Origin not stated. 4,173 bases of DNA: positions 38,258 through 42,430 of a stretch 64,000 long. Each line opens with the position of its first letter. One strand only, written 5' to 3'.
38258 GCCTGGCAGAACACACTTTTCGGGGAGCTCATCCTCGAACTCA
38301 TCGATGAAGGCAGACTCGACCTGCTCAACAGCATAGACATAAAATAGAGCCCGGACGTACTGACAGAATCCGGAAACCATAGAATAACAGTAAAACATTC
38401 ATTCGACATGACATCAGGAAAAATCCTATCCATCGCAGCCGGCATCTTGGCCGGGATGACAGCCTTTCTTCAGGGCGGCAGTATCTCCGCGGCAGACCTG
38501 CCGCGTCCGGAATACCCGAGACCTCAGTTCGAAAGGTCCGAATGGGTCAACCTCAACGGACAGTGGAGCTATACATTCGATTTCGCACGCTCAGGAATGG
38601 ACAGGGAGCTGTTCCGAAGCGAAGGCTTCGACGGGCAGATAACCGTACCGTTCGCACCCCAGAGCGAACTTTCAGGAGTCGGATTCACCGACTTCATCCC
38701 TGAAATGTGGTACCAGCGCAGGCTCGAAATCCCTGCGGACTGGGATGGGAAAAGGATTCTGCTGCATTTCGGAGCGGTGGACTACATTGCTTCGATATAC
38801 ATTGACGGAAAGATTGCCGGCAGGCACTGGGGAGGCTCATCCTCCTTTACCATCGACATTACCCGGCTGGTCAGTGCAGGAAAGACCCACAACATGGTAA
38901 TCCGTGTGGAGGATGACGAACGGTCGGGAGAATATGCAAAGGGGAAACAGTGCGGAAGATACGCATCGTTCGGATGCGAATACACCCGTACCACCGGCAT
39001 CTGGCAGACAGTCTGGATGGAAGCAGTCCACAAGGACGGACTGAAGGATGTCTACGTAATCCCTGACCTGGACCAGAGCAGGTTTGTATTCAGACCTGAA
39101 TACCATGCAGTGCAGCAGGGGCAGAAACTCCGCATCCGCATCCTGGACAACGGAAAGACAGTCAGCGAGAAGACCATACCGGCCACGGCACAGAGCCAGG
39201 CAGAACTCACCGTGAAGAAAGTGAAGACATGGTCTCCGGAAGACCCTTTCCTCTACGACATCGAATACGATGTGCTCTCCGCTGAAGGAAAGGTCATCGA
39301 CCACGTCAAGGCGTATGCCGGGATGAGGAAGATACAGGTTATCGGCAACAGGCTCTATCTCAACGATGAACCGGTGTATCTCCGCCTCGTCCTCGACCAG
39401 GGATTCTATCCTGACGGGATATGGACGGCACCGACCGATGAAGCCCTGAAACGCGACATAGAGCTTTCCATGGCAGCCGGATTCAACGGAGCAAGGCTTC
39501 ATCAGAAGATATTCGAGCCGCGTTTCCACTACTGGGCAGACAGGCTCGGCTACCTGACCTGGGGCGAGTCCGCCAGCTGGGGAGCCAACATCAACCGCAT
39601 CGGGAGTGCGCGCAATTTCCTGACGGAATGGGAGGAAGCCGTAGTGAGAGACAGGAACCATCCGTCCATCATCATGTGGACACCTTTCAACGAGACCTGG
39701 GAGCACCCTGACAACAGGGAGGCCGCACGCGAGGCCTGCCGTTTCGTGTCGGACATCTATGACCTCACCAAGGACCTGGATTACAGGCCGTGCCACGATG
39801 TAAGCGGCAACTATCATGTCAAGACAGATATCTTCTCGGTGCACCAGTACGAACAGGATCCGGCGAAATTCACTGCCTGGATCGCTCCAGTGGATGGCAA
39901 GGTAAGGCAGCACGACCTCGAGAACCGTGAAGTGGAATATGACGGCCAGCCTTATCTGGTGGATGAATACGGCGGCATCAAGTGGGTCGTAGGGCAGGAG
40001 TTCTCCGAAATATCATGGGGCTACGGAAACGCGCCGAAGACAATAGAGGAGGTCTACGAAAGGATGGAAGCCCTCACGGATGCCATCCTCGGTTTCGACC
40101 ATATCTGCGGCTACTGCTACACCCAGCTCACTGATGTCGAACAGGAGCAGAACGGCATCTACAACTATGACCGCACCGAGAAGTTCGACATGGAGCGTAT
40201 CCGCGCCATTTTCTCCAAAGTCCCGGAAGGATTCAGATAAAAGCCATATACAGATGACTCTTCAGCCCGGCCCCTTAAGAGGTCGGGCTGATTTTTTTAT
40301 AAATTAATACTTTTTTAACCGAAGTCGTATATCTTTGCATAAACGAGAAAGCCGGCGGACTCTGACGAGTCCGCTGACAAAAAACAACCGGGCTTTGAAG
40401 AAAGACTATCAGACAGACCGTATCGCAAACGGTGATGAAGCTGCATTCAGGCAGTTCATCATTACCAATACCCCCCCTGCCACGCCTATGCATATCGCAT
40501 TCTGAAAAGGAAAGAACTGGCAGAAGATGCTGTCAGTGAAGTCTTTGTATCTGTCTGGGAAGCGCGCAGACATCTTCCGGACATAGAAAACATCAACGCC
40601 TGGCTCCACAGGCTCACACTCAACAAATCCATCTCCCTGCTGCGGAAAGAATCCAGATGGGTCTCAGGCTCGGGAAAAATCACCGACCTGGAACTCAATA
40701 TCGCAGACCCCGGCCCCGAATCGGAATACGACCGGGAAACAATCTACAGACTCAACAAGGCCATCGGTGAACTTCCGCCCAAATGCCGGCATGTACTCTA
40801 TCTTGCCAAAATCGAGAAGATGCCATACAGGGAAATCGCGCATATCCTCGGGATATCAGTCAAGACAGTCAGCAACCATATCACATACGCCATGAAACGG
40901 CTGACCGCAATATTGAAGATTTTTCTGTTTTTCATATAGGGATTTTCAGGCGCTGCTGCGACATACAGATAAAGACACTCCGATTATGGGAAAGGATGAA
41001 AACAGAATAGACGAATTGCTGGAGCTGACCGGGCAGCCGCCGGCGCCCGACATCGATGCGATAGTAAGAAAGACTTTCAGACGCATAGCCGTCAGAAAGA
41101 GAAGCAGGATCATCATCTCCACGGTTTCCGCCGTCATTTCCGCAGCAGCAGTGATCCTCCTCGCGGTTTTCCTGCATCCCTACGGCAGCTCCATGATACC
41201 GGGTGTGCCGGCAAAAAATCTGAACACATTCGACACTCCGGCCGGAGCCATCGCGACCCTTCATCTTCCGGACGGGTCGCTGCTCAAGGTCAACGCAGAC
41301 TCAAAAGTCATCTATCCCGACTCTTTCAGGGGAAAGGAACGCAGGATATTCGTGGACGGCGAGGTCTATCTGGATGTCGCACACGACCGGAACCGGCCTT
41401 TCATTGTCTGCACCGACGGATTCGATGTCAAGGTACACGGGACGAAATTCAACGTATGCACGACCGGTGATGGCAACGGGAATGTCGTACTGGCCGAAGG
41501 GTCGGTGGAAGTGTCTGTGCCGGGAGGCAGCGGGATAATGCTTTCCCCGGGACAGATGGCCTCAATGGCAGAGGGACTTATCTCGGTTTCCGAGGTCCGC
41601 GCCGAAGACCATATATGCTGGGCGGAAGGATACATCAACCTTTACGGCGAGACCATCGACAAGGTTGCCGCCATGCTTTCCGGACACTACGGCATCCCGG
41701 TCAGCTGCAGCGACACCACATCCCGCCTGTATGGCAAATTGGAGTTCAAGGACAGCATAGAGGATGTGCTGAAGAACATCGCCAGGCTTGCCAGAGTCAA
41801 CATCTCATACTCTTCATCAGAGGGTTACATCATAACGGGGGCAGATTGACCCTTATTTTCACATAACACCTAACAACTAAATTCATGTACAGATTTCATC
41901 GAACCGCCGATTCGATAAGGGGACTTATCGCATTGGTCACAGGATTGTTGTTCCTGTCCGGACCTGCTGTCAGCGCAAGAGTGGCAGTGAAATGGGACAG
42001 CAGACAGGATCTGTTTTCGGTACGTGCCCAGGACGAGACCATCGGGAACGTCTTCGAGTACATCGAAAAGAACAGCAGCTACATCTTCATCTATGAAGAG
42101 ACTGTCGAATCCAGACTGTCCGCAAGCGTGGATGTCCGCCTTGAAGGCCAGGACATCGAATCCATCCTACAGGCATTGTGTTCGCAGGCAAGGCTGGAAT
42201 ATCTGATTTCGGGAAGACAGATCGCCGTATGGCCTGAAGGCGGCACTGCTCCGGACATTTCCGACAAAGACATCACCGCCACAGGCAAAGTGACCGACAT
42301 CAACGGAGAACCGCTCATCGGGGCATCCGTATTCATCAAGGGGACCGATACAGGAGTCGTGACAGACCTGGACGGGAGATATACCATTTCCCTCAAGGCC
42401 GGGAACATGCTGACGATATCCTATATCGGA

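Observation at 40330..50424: ECF-sigma/anti-sigma-controlled SusC/SusD locus whose only enzymes are two phosphodiester glycosidases, next to GH125 + GH2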

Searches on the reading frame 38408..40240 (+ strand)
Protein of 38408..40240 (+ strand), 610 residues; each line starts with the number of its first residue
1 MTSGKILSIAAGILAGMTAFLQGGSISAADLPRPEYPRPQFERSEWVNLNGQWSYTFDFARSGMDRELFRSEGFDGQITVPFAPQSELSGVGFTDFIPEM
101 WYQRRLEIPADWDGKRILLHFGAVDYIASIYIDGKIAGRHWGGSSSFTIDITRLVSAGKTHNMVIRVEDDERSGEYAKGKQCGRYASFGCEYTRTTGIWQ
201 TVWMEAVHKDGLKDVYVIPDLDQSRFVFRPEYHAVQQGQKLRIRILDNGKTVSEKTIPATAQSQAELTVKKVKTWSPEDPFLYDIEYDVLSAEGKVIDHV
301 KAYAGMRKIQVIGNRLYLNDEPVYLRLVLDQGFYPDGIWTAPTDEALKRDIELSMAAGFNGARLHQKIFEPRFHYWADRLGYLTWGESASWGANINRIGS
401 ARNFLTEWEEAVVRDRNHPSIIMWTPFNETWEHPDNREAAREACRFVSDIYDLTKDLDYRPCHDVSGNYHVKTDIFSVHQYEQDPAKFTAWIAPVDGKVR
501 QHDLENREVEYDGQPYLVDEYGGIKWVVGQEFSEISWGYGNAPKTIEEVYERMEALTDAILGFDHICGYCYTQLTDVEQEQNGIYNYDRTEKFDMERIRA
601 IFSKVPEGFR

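Call 4: search_protein_families(library=pfam, proteins=[window:38408-40240:+], max_evalue=0.01)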
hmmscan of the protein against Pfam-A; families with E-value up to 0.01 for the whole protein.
window:38408-40240:+ (610 aa): 4 families
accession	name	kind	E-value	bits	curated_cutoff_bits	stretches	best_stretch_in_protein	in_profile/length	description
PF02837.24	Glyco_hydro_2_N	-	1.9e-12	47.9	28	1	96-202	63-163/169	Glycosyl hydrolases family 2, sugar binding domain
PF00703.27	Glyco_hydro_2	-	1.2e-11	45.8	23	1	213-307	4-109/109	Glycosyl hydrolases family 2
PF02836.23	Glyco_hydro_2_C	-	1.4e-07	31.5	21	1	344-482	35-178/302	Glycosyl hydrolases family 2, TIM barrel domain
PF22666.2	Glyco_hydro_2_N2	-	1.9e-06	28.5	27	1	99-174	49-124/167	Glycosyl hydrolase 2 galactose-binding domain-like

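Call 12: search_protein_families(library=ncbifam, proteins=[window:38408-40240:+], max_evalue=0.001)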
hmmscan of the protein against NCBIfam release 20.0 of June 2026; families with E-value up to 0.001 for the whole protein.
window:38408-40240:+ (610 aa): 12 families
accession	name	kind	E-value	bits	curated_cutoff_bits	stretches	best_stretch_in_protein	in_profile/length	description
NF007538.0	PRK10150.1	equivalog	3.4e-41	141.3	544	2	45-396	11-367/607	beta-glucuronidase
NF041462.1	GalA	equivalog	1.6e-35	122.5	900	1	101-458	85-428/763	beta-galactosidase GalA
NF050095.1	BetGlucuronLacZ4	equivalog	7.8e-31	106.9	950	1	45-458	15-430/666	beta-glucuronidase LacZ4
NF041463.1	GalB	equivalog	2.9e-29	101.5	900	1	75-447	108-496/869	beta-galactosidase GalB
NF007666.0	PRK10340.1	equivalog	1.1e-28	99.6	1284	1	70-445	91-464/1030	beta-galactosidase subunit alpha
NF049890.1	Bet1-4galacdseBT4151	equivalog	1.5e-26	92.7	1500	1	97-430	106-450/952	exo-beta-1,4-galactosidase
NF049891.1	Bet1-4galacdseBT4156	equivalog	1.1e-24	86.4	1700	1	102-432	81-411/946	exo-beta-1,4-galactosidase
NF052611.1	beta_gal_Bga2A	equivalog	4.3e-21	74.7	999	1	100-431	115-459/1007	beta-galactosidase, LacZ type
NF049877.1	GlucurArabfur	equivalog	1.1e-19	69.6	1800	1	99-449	423-786/1400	beta-d-glucuronidase/beta-L-arabinofuranosidase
NF041100.1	betagal_LacZ_Ttogales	equivalog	6.1e-19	67.2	2000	1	94-433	104-446/1090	beta-galactosidase LacZ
NF007074.0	PRK09525.1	subfamily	2e-17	62.3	1221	1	238-430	254-463/1027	beta-galactosidase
NF045579.1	rhamnoside_JR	domain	4.2e-06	26.9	50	1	101-167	43-108/123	glycosylhydrolase-like jelly roll fold domain-containing protein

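Call 77: search_solved_structures(query=window:38408-40240:+, max_evalue=1e-10)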
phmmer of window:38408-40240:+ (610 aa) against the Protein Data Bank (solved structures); distinct sequences matched with E-value up to 1e-10: 103 (the best 60 are shown).
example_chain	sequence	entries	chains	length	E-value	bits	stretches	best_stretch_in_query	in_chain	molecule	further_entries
7xyr_A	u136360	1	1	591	1.9e-200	670.5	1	24-607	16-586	Beta-glucuronidase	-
9j6n_A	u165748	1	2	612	2.2e-83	283.7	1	29-441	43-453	Beta-D-galactofuranosidase 2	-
9j6m_A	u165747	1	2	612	7.4e-83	282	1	29-441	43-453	Beta-D-galactofuranosidase 2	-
7sf2_A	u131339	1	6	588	1.7e-77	264.3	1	30-605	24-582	Glycosyl hydrolase family 2, sugar binding domain protein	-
6jz1_A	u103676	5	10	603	3.2e-28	101.5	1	45-404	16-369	Beta-glucuronidase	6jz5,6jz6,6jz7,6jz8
5z18_A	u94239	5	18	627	3.3e-28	101.5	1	42-404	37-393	Beta-glucuronidase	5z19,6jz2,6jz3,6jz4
6ed1_A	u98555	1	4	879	6.9e-28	100.4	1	269-442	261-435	Glycosyl hydrolase family 2, sugar binding domain protein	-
6ec6_A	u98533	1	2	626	3.7e-27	98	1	47-404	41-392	Beta-glucuronidase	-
5c70_A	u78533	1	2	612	3.3e-26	94.9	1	45-443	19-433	Glucuronidase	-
5c71_A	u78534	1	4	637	4.7e-26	94.4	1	43-442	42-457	Glucuronidase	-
4jkm_A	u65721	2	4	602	5e-25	91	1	42-459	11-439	Beta-glucuronidase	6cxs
7vqm_A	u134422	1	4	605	9.5e-25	90.1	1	98-450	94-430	GH2 beta-galacturonate AqGalA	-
6u7i_A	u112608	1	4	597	1.1e-24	89.8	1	98-192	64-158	Beta-glucuronidase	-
6xxw_A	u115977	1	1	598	2.9e-24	88.5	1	69-439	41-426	Beta-glucuronidase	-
3k4a_A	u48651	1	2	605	3.1e-24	88.3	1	45-458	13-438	Beta-glucuronidase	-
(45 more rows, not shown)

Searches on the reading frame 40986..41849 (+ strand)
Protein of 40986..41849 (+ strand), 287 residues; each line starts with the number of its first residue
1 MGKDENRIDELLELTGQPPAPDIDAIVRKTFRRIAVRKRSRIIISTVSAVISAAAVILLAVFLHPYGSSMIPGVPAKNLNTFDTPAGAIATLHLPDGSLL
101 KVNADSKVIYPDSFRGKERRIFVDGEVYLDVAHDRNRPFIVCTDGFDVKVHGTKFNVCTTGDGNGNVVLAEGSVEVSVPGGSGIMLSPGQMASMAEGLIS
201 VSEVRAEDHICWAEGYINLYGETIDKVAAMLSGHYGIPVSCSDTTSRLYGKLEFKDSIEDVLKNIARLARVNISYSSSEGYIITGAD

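Call 4: search_protein_families(library=pfam, proteins=[window:40986-41849:+], max_evalue=0.01)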
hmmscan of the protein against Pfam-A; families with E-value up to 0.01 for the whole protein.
window:40986-41849:+ (287 aa): 2 families
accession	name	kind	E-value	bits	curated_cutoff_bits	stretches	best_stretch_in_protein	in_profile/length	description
PF04773.18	FecR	-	1.5e-18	67.5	24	1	82-175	3-97/97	FecR protein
PF16344.10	FecR_C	-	2.4e-05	24.7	24.4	1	217-274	2-62/70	FecR, C-terminal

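Call 12: search_protein_families(library=ncbifam, proteins=[window:40986-41849:+], max_evalue=0.001)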
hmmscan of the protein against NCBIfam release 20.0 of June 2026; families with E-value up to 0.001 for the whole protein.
window:40986-41849:+ (287 aa): 1 family
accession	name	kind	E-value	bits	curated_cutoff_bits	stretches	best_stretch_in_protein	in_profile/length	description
NF007296.1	PRK09774.1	equivalog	3.7e-12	46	385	1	83-275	108-302/313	ferric citrate uptake sigma factor regulator FecR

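Call 49: search_protein_families(library=pfam, proteins=[window:40986-41849:+], max_evalue=10)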
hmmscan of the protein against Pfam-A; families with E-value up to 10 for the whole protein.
window:40986-41849:+ (287 aa): 3 families
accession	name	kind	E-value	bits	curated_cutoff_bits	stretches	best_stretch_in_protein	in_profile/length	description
PF04773.18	FecR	-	1.5e-18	67.5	24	1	82-175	3-97/97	FecR protein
PF16344.10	FecR_C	-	2.4e-05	24.7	24.4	1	217-274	2-62/70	FecR, C-terminal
PF20606.3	DUF6799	-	0.25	11.6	26.8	1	164-194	31-59/63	Domain of unknown function (DUF6799)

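Call 58: find_encoding_contigs(protein=window:40986-41849:+, flank=1500, max_places=10)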
Protein window:40986-41849:+ (287 aa): 23 contigs read that carry it; 6 places shown.
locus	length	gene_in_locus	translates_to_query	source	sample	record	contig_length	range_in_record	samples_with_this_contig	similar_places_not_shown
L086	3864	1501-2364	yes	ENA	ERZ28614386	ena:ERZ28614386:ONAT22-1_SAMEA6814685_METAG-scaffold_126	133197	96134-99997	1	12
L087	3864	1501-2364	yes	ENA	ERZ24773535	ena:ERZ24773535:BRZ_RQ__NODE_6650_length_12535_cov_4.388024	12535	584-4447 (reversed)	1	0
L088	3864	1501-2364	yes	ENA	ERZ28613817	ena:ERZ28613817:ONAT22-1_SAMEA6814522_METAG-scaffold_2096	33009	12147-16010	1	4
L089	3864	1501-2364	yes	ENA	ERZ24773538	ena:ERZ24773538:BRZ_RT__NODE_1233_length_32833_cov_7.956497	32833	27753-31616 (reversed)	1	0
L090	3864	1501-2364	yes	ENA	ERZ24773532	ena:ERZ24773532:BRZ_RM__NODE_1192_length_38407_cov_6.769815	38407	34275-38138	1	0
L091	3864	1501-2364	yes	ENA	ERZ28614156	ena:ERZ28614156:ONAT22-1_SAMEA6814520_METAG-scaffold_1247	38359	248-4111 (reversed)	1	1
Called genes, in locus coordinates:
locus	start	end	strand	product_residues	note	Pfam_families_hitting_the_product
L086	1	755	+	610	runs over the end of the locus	PF02837:Glyco_hydro_2_N, PF22666:Glyco_hydro_2_N2 (weak), PF00703:Glyco_hydro_2, PF02836:Glyco_hydro_2_C (weak)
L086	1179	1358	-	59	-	-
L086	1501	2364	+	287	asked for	PF04773:FecR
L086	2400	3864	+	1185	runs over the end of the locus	PF13620:CarboxypepD_reg, PF13715:CarbopepD_reg_2, PF07715:Plug, PF00593:TonB_dep_Rec_b-barrel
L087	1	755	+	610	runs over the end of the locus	PF02837:Glyco_hydro_2_N, PF22666:Glyco_hydro_2_N2 (weak), PF00703:Glyco_hydro_2, PF02836:Glyco_hydro_2_C (weak)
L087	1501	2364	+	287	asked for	PF04773:FecR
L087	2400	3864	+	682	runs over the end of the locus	?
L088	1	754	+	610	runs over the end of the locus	PF02837:Glyco_hydro_2_N, PF22666:Glyco_hydro_2_N2 (weak), PF00703:Glyco_hydro_2, PF02836:Glyco_hydro_2_C (weak)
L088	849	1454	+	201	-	PF04542:Sigma70_r2, PF08281:Sigma70_r4_2, PF04545:Sigma70_r4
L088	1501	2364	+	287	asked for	PF04773:FecR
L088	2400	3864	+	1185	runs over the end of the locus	PF13620:CarboxypepD_reg, PF13715:CarbopepD_reg_2, PF07715:Plug, PF00593:TonB_dep_Rec_b-barrel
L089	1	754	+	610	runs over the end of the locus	PF02837:Glyco_hydro_2_N, PF22666:Glyco_hydro_2_N2 (weak), PF00703:Glyco_hydro_2, PF02836:Glyco_hydro_2_C (weak)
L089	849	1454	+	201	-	PF04542:Sigma70_r2, PF08281:Sigma70_r4_2, PF04545:Sigma70_r4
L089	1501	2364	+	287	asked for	PF04773:FecR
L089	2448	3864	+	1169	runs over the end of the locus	PF13620:CarboxypepD_reg, PF13715:CarbopepD_reg_2, PF07715:Plug, PF00593:TonB_dep_Rec_b-barrel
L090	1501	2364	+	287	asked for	PF04773:FecR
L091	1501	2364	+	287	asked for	PF04773:FecR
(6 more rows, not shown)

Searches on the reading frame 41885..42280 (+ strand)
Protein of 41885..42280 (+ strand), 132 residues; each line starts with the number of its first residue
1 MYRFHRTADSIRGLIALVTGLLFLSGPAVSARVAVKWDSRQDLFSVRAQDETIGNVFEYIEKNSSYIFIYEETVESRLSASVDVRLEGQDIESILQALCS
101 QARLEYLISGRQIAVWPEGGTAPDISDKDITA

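Call 49: search_protein_families(library=pfam, proteins=[window:41885-42280:+], max_evalue=10)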
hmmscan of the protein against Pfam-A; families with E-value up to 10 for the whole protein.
window:41885-42280:+ (132 aa): 2 families
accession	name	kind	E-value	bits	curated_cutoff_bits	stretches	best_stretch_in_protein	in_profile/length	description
PF16344.10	FecR_C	-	0.0023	18.4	24.4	1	87-114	42-69/70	FecR, C-terminal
PF07660.19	STN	-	0.019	15.2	28.4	1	78-115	12-49/52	Secretin and TonB N terminus short domain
